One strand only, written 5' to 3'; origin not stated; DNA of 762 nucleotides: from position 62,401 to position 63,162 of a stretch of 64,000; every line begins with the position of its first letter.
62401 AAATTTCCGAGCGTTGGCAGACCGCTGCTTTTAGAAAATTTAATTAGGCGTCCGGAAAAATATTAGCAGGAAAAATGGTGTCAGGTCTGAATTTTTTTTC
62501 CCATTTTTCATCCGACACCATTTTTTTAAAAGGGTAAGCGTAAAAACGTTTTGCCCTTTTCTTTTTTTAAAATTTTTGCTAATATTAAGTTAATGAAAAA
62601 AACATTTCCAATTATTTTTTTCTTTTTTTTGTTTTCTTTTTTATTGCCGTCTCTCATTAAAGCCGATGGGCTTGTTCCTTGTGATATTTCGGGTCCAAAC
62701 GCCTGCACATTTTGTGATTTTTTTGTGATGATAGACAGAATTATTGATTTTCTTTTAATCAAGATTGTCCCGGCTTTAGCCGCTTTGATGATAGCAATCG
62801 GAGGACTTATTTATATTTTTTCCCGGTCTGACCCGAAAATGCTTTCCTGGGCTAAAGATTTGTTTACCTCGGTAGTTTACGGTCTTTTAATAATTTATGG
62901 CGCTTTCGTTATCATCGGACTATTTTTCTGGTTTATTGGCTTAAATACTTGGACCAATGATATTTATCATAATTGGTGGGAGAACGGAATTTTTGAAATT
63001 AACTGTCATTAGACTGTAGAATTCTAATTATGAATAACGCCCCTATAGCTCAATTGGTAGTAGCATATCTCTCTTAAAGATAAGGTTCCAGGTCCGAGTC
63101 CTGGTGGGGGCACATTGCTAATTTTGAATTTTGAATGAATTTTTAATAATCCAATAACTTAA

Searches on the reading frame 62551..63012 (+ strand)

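Call 28: search_protein_families(library=pfam, proteins=[window:62551-63012:+])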
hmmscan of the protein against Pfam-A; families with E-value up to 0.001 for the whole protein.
window:62551-63012:+ (153 aa): 2 families
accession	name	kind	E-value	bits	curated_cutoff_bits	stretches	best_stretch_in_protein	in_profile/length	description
PF04956.18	TrbC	-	0.00034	21.2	27.9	1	60-123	40-96/98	TrbC/VIRB2 pilin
PF18895.5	T4SS_pilin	-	0.00072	20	26.6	0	71-125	18-71/71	Type IV secretion system pilin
